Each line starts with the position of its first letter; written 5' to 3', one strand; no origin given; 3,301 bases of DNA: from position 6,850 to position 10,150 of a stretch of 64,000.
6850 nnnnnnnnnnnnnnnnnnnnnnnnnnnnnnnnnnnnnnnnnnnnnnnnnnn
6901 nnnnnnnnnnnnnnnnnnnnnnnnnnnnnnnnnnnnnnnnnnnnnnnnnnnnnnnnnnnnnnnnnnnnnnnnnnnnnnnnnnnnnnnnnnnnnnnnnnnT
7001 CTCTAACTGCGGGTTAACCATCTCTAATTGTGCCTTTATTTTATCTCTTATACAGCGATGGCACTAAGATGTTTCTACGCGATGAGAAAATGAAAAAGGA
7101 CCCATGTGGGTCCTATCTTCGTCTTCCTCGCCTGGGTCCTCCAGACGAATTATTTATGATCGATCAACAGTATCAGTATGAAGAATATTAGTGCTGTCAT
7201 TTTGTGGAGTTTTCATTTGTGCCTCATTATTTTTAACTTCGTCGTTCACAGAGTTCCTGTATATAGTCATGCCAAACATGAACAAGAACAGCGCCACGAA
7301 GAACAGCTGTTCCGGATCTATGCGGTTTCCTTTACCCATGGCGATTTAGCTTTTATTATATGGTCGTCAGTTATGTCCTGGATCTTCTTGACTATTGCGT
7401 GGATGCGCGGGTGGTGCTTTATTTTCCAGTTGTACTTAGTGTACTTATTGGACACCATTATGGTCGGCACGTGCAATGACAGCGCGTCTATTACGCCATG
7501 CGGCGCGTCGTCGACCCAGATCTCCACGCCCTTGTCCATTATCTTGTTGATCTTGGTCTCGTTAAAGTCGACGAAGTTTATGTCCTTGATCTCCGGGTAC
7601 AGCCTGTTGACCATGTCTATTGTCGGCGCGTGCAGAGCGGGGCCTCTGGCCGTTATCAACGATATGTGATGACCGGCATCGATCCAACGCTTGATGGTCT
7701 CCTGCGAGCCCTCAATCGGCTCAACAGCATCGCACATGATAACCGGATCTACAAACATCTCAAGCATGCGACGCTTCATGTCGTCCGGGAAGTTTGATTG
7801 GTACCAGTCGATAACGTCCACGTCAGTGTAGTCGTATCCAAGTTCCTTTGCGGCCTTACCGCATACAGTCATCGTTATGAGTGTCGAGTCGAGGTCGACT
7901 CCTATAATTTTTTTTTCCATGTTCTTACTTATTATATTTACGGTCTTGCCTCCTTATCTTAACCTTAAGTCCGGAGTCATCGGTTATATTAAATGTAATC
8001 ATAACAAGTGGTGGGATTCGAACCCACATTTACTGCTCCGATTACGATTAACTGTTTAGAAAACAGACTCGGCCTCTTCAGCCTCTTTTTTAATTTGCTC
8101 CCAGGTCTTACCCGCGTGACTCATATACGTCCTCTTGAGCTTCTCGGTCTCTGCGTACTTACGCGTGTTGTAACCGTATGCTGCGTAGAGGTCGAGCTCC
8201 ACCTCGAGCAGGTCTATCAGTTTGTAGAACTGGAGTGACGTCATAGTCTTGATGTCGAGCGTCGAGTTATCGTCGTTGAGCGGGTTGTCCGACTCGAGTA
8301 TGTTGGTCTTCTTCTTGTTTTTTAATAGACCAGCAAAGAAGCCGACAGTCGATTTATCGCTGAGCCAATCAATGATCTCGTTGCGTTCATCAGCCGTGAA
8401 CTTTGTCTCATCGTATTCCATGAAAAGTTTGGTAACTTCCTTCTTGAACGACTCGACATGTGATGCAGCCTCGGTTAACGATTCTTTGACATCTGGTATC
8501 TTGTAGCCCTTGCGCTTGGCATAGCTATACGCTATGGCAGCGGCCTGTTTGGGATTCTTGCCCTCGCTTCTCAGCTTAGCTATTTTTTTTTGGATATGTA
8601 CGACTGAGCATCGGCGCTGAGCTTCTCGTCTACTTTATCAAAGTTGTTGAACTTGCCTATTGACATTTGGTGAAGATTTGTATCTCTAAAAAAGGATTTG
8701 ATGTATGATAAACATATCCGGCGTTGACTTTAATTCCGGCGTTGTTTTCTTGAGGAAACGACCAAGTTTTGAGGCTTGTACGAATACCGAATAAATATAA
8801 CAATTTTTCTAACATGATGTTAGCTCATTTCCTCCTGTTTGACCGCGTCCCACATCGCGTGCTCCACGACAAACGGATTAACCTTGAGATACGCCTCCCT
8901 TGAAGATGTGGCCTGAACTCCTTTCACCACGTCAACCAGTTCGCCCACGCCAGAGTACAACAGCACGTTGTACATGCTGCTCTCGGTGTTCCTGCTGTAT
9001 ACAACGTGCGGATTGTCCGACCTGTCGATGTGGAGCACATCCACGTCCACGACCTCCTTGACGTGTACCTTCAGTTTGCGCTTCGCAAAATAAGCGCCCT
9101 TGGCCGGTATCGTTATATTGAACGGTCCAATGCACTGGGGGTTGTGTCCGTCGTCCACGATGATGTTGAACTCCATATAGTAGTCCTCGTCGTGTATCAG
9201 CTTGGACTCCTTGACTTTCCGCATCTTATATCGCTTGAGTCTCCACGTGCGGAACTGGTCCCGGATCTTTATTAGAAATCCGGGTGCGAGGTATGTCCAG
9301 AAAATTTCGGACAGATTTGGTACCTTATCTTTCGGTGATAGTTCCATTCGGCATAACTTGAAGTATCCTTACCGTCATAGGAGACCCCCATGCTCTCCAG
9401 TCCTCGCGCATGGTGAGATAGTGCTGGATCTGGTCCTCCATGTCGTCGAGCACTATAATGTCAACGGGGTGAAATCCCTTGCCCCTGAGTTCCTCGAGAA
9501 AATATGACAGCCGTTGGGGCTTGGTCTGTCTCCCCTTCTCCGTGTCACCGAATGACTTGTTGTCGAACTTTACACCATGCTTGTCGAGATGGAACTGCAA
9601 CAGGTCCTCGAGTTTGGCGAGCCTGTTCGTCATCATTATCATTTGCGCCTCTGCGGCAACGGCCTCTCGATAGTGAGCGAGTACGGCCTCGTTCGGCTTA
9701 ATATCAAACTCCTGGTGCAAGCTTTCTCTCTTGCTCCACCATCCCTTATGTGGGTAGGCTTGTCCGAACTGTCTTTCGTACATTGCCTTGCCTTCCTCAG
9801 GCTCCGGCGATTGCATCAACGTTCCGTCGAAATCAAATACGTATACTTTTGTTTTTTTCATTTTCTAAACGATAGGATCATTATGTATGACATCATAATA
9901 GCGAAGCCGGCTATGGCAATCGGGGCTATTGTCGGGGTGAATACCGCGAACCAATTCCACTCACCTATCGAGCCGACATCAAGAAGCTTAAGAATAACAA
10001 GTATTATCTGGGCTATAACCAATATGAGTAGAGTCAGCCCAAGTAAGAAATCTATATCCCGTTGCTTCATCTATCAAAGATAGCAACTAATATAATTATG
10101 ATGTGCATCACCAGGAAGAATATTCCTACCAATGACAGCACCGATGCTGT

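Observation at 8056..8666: A9 homopolymer joins two ORFs: sequencing indel or programmed frameshift/transcriptional slippage site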

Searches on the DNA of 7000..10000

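Call 35: search_rna_families(source=window, start=7000, end=10000, threshold=evalue, max_evalue=1)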
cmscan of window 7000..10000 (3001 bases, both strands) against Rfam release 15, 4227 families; matches with E-value up to 1: 2.
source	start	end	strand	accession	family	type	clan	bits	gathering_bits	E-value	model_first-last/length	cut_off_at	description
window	7081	7168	-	RF02502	Atu_C8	Gene; sRNA;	-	21.3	50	0.55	1-122/122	no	Rhizobiales sRNA Atu_C8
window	8003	8090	-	RF01852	tRNA-Sec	Gene; tRNA;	CL00001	20.5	47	0.92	1-91/91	no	Selenocysteine transfer RNA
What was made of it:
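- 8011..8027 (-): GC-rich hairpin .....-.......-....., 29 nt after the stop. It looks like a terminator or a tRNA T-arm and lies at the 3' end of the insertion. Weak sub-threshold Rfam tRNA hit at 8003-8090 (20.5 bits, E 0.92, call 35).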

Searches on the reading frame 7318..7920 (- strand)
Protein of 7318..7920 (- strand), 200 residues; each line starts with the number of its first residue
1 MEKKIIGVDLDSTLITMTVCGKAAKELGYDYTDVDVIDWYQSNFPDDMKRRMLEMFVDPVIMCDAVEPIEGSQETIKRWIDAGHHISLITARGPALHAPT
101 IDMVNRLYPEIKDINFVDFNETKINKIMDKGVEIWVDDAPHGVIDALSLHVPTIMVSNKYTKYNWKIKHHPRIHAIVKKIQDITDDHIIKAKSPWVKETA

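Call 26: search_protein_families(library=pfam, proteins=[window:7318-7920:-], max_evalue=0.001)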
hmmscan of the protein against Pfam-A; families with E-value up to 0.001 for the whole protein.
window:7318-7920:- (200 aa): 1 family
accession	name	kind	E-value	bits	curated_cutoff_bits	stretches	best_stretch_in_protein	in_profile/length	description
PF06941.18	NT5C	-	9.1e-05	22.8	24.8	1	4-159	2-153/180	5' nucleotidase, deoxy (Pyrimidine), cytosolic type C protein (NT5C)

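Call 49: find_encoding_contigs(protein=window:7318-7920:-, flank=2500, max_places=10)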
Protein window:7318-7920:- (200 aa): 2 contigs read that carry it; 1 place shown.
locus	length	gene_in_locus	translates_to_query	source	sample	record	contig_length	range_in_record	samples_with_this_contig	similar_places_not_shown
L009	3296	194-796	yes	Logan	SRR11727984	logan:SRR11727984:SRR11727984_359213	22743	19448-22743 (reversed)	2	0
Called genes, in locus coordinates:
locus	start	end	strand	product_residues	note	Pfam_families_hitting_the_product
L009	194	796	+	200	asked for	-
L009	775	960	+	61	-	-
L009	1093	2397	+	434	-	PF03796:DnaB_C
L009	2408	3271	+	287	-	-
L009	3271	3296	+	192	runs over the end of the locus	-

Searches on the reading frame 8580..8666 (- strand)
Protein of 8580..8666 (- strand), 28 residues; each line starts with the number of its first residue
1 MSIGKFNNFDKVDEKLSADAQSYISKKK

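Call 37: list_cluster_members(proteins=[P0001, window:8580-8666:-, window:8820-9347:-, window:7318-7920:-])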
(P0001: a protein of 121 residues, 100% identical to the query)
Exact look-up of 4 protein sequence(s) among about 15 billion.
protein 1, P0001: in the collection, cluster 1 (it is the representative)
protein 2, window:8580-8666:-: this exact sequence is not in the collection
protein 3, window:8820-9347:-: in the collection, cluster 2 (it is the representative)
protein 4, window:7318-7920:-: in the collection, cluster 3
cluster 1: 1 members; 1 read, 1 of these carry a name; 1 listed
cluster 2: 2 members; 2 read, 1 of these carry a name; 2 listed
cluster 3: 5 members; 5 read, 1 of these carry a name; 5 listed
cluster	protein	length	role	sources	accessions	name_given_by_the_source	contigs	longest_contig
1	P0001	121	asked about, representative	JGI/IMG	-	hypothetical protein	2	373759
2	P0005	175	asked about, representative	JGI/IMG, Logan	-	hypothetical protein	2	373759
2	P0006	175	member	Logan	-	-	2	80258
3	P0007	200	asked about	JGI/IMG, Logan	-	hypothetical protein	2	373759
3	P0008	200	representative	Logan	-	-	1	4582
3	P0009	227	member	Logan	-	-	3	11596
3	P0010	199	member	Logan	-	-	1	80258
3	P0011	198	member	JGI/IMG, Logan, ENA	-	-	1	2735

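Call 39: find_encoding_contigs(protein=P0006, flank=4000, max_places=10)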
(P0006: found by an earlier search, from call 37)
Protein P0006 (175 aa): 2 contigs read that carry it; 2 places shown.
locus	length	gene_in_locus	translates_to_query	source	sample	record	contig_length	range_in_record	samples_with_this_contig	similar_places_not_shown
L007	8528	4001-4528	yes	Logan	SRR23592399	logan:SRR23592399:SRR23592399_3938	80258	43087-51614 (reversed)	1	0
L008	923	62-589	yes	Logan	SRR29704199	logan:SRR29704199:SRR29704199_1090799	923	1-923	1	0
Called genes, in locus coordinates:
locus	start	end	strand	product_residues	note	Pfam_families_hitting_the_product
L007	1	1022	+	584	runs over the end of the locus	-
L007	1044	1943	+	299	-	-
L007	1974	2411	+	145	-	PF09424:YqeY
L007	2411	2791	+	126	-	-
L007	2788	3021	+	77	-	-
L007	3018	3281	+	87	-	-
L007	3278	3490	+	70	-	-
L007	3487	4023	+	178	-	-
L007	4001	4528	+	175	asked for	-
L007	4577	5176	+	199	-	PF06941:NT5C (faint)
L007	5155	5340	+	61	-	-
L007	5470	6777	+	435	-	PF03796:DnaB_C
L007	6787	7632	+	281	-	-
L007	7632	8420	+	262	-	-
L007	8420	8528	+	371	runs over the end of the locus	PF00149:Metallophos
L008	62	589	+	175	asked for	-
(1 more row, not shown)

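Call 65: find_encoding_contigs(protein=P0009, flank=2500, max_places=6)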
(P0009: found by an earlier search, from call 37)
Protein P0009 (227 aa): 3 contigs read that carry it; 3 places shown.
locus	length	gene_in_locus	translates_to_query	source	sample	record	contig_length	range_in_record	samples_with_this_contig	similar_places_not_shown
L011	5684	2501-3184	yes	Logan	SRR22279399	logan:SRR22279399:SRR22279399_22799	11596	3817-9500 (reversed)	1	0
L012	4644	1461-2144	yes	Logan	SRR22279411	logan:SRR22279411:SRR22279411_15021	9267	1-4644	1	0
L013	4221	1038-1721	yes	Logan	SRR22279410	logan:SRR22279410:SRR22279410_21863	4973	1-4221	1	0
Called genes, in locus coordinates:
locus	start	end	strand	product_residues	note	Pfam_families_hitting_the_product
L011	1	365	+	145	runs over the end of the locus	PF09424:YqeY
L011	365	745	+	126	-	-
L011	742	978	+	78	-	-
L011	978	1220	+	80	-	-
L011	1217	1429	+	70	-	-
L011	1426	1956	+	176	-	-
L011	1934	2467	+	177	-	-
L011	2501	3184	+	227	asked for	PF06941:NT5C (weak)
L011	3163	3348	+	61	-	-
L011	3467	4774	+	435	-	PF03796:DnaB_C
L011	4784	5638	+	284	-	-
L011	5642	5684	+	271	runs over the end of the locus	-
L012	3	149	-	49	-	?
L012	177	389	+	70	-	-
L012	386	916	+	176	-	-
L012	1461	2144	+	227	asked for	PF06941:NT5C (weak)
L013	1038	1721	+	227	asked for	PF06941:NT5C (weak)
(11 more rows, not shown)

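Call 66: find_encoding_contigs(protein=P0008, flank=2500, max_places=6)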
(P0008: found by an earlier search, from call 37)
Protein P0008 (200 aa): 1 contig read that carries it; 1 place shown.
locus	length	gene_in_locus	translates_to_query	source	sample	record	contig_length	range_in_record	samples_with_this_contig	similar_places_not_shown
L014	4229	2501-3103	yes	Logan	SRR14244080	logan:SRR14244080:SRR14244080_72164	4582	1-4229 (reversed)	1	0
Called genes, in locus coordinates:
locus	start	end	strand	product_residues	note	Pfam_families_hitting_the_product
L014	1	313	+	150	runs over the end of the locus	PF09424:YqeY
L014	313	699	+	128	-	-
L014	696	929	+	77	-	-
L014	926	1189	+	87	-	-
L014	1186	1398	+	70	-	-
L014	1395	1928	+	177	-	-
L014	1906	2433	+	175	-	-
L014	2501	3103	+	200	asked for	PF06941:NT5C (weak)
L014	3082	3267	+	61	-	-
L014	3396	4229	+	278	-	?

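Call 67: find_encoding_contigs(protein=P0011, flank=2500, max_places=6)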
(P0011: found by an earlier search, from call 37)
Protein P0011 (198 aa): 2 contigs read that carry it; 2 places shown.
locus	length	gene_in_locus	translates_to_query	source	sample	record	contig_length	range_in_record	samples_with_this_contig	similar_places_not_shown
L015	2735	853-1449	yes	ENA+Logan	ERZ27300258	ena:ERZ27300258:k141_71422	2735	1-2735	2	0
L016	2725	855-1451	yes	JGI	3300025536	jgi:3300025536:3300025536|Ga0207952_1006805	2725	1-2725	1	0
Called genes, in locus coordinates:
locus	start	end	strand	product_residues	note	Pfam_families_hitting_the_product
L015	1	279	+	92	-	?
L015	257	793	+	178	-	-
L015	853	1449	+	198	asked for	PF06941:NT5C (faint)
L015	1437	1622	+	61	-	-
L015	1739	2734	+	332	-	?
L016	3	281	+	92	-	?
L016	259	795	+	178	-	-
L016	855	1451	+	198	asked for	PF06941:NT5C (faint)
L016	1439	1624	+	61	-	-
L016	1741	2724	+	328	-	?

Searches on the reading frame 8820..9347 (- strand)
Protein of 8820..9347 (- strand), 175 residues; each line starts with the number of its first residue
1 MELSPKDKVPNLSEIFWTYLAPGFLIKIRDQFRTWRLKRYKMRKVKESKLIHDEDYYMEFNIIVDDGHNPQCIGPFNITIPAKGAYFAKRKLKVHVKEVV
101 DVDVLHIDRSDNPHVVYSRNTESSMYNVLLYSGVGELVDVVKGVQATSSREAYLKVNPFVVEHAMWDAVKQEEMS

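Call 26: search_protein_families(library=pfam, proteins=[window:8820-9347:-], max_evalue=0.001)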
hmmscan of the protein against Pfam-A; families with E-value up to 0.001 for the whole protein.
window:8820-9347:- (175 aa): 0 families

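Call 38: find_encoding_contigs(protein=window:8820-9347:-, flank=4000, max_places=10)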
Protein window:8820-9347:- (175 aa): 2 contigs read that carry it; 1 place shown.
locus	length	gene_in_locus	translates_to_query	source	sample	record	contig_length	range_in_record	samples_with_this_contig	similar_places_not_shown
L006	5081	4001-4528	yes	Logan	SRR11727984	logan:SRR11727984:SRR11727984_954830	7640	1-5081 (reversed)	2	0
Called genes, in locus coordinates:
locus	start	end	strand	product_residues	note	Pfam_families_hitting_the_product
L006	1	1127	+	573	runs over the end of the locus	PF04536:TPM_phosphatase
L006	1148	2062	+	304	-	-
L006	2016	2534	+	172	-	PF09424:YqeY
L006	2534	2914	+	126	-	-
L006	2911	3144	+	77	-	-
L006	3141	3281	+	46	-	-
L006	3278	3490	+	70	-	-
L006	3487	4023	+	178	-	-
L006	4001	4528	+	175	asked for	-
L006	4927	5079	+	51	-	?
